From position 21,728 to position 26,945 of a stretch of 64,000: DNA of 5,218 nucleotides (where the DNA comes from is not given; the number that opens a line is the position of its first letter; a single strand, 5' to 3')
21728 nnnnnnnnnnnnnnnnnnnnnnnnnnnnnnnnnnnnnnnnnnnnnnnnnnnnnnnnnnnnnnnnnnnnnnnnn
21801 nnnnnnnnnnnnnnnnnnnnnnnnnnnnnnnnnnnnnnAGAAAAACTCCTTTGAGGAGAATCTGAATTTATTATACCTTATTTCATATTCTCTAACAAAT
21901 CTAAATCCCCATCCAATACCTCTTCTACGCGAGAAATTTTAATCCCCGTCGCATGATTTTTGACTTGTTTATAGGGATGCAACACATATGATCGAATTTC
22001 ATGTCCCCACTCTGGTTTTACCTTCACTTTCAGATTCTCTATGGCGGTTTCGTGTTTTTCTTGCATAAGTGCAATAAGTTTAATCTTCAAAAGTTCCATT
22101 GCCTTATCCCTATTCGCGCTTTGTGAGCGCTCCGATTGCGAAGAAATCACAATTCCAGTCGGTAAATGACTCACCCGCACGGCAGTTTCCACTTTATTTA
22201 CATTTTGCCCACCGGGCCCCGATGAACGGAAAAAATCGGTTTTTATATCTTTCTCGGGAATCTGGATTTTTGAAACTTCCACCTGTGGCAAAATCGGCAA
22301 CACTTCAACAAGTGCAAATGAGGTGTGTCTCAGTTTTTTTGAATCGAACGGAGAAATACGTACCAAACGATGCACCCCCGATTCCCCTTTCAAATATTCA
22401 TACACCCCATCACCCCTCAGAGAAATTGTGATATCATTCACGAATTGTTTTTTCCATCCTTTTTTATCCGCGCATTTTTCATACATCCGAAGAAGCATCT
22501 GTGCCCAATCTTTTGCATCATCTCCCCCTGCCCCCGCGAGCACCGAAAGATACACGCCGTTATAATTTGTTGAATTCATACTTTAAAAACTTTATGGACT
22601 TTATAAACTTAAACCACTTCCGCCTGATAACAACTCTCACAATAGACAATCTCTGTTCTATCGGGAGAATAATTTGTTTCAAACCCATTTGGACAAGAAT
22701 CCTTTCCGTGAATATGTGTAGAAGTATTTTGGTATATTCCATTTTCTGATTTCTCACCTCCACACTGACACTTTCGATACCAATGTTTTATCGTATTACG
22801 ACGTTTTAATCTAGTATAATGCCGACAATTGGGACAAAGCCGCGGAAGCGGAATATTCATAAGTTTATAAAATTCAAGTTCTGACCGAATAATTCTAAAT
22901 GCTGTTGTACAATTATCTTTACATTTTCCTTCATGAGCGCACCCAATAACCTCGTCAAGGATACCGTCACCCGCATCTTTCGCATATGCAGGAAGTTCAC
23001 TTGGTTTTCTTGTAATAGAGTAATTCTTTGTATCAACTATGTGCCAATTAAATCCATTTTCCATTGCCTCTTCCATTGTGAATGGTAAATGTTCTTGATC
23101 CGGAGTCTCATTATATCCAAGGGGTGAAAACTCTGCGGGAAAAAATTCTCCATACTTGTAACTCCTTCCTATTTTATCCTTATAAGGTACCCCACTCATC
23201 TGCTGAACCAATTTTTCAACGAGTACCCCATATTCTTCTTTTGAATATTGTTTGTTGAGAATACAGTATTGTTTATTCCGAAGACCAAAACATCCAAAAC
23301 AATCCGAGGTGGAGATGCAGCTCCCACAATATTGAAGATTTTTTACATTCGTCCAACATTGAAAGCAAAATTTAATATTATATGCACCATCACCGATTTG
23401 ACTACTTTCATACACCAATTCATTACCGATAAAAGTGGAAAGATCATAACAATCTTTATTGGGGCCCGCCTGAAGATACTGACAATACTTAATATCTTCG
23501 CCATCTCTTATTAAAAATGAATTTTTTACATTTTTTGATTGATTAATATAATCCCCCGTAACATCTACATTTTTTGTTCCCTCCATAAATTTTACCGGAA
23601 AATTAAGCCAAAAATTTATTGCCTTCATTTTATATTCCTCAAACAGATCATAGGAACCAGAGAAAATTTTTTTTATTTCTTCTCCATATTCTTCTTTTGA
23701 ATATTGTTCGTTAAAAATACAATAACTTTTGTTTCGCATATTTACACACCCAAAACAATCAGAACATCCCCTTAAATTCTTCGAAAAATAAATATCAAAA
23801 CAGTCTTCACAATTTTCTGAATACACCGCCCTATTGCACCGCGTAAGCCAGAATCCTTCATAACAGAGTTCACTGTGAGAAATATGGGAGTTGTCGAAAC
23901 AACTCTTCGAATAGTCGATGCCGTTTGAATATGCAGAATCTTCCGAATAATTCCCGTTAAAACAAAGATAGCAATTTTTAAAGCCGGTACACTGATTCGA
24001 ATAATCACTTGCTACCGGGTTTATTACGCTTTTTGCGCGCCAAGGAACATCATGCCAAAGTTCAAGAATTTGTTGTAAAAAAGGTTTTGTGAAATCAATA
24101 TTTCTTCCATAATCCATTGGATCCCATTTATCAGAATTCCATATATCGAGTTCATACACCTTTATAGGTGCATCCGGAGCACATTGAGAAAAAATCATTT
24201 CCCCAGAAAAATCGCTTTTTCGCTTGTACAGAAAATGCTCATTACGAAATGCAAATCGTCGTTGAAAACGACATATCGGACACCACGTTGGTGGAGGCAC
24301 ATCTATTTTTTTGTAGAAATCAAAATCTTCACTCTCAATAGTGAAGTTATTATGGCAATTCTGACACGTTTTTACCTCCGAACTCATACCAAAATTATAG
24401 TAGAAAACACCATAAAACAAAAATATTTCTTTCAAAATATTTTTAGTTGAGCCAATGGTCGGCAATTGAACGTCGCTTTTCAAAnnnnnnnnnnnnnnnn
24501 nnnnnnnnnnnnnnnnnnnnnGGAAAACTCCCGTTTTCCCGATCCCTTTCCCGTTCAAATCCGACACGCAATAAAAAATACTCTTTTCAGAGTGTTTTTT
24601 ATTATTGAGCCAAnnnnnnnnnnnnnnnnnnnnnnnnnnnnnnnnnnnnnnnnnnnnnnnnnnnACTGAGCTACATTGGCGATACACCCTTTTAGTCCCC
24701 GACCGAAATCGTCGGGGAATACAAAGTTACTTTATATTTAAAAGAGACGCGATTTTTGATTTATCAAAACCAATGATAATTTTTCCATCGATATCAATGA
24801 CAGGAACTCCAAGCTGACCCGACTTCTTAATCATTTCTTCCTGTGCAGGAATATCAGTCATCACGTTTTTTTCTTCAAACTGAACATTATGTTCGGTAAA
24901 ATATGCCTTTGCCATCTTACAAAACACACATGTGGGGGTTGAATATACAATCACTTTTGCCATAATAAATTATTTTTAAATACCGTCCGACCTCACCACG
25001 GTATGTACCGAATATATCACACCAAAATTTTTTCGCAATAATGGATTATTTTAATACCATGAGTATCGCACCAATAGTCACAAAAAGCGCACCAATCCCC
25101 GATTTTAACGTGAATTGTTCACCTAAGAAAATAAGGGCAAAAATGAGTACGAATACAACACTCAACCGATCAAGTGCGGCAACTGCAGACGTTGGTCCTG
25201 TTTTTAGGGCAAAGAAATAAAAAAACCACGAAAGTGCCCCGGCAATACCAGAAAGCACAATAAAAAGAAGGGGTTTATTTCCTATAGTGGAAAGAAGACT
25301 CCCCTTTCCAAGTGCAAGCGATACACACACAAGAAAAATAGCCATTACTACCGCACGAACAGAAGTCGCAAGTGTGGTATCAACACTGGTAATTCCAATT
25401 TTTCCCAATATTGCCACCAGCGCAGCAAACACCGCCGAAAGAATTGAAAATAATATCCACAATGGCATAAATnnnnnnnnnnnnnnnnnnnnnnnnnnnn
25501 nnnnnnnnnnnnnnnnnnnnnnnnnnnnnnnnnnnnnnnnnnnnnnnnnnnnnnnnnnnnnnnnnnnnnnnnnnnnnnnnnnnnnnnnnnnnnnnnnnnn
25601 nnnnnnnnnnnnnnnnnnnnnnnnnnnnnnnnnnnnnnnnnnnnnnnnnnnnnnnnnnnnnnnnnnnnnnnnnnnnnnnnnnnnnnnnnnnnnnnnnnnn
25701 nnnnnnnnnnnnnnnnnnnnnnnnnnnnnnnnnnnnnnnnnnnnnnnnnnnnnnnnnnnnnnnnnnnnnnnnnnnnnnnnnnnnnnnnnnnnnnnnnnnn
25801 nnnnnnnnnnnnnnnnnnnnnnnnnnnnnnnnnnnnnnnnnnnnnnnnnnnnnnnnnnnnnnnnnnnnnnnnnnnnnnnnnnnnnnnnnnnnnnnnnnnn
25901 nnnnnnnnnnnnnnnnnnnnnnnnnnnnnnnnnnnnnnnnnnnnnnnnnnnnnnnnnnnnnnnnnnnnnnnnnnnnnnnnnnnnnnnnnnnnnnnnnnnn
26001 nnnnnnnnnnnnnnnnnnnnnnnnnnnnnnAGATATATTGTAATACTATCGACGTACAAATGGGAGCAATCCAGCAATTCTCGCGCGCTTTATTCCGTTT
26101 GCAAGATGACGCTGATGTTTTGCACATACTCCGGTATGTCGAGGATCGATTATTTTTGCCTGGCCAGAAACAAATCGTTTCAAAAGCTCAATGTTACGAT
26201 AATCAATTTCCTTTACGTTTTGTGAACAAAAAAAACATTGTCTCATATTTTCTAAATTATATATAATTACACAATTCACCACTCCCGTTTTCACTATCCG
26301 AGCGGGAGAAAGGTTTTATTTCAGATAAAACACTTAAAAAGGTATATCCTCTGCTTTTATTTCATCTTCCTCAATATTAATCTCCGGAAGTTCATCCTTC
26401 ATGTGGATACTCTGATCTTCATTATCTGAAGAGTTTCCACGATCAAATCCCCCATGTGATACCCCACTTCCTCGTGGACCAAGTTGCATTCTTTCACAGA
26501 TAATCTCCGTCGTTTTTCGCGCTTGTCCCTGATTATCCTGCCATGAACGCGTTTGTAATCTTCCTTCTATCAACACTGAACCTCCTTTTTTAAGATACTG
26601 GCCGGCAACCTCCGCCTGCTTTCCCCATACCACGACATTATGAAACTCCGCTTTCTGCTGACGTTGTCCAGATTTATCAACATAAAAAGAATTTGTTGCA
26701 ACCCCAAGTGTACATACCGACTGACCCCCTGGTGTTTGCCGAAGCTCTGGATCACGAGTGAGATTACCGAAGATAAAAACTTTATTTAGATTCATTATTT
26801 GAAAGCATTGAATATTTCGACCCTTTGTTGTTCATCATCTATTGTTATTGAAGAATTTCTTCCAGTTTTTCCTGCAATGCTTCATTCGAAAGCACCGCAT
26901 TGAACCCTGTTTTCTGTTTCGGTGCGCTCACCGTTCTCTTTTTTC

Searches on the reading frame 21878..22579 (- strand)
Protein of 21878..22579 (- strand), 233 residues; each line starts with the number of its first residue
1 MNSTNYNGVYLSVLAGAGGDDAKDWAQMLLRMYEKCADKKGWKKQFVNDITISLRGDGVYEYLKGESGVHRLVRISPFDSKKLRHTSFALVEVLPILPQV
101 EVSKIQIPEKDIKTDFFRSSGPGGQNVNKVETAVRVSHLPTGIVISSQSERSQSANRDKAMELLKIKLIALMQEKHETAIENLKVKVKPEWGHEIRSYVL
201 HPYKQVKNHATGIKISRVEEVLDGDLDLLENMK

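Call 15: search_protein_families(library=pfam, proteins=[window:21878-22579:-], max_evalue=0.001)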
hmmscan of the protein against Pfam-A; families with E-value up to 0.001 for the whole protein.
window:21878-22579:- (233 aa): 2 families
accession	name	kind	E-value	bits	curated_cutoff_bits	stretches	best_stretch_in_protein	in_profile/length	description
PF00472.26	RF-1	-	1e-36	125.8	35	1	103-209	4-115/116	RF-1 domain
PF03462.23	PCRF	-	1.4e-28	100.5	24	1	5-91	98-194/194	PCRF domain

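Call 78: search_protein_families(library=ncbifam, proteins=[window:21878-22579:-], max_evalue=0.00001)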
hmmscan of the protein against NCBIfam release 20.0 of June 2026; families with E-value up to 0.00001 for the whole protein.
window:21878-22579:- (233 aa): 5 families
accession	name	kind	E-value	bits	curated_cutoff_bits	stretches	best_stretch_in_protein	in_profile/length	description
TIGR00020.2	prfB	exception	1e-87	294.4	370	1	6-228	115-346/353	peptide chain release factor 2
TIGR00019.1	prfA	equivalog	1.3e-56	192.1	423.25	1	6-229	111-342/361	peptide chain release factor 1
NF001859.2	PRK00591.1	equivalog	5.6e-55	186.8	400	1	6-229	103-334/347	peptide chain release factor 1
TIGR03072.1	release_prfH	equivalog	2e-25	89.5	166.65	1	39-179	42-175/200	peptide chain release factor H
NF006718.0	PRK09256.1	equivalog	4.7e-16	58.8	100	1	103-136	8-41/140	alternative ribosome rescue aminoacyl-tRNA hydrolase ArfB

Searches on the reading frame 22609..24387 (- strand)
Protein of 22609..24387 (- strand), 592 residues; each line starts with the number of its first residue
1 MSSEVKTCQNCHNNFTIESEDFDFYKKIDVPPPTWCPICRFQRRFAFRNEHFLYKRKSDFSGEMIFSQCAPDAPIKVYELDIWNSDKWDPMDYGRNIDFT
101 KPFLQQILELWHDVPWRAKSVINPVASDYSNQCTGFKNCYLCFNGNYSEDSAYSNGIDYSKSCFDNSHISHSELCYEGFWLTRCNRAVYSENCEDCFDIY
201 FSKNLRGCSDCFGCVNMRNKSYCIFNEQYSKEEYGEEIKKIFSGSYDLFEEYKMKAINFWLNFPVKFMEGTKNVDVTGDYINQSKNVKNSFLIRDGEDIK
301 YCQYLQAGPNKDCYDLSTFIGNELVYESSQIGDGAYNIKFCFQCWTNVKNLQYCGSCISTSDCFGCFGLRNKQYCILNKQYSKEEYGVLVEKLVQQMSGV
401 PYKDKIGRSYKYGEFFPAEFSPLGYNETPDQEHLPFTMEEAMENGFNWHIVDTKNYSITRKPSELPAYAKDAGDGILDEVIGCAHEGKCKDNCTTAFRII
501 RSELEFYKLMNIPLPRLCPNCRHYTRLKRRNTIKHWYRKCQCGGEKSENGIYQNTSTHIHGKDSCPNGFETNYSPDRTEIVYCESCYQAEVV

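Call 7: search_protein_families(library=pfam, proteins=[window:22609-24387:-], max_evalue=1)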
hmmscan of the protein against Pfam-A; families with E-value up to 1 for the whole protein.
window:22609-24387:- (592 aa): 0 families

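Call 8: search_protein_families(library=ncbifam, proteins=[window:22609-24387:-], max_evalue=1)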
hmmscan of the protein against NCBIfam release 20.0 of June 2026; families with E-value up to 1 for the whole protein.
window:22609-24387:- (592 aa): 2 families
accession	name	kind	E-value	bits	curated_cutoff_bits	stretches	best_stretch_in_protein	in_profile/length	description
NF047702.1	LIC10965_fam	subfamily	0.077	13.3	130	1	24-60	39-76/104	LIC10965 family protein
NF038374.1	omphalotin_tail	subfamily_domain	0.12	12.3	34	1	438-451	13-26/40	omphalotin biosynthesis suicide methyltransferase/RiPP precursor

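Call 38: search_protein_families(library=phrogs, proteins=[window:22609-24387:-], max_evalue=0.1)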
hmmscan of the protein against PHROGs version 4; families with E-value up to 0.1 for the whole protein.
window:22609-24387:- (592 aa): 0 families

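Call 39: search_protein_families(library=padloc, proteins=[window:22609-24387:-], max_evalue=0.1)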
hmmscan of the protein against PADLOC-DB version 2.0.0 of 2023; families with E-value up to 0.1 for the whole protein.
window:22609-24387:- (592 aa): 0 families

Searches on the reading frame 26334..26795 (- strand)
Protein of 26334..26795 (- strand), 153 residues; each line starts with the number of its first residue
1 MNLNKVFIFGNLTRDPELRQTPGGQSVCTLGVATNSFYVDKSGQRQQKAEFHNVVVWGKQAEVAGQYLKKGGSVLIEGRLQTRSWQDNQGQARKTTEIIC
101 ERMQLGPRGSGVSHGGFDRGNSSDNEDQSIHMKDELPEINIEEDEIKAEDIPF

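Call 16: search_protein_families(library=pfam, proteins=[window:26334-26795:-], max_evalue=0.001)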
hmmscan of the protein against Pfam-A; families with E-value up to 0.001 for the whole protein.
window:26334-26795:- (153 aa): 2 families
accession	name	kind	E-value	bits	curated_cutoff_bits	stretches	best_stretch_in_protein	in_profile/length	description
PF00436.31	SSB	-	7.2e-39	132.5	26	1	3-105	1-103/104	Single-strand binding protein family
PF22657.2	SSB_1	-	5.3e-05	23.8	27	1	4-87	1-82/91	Another single-strand binding protein family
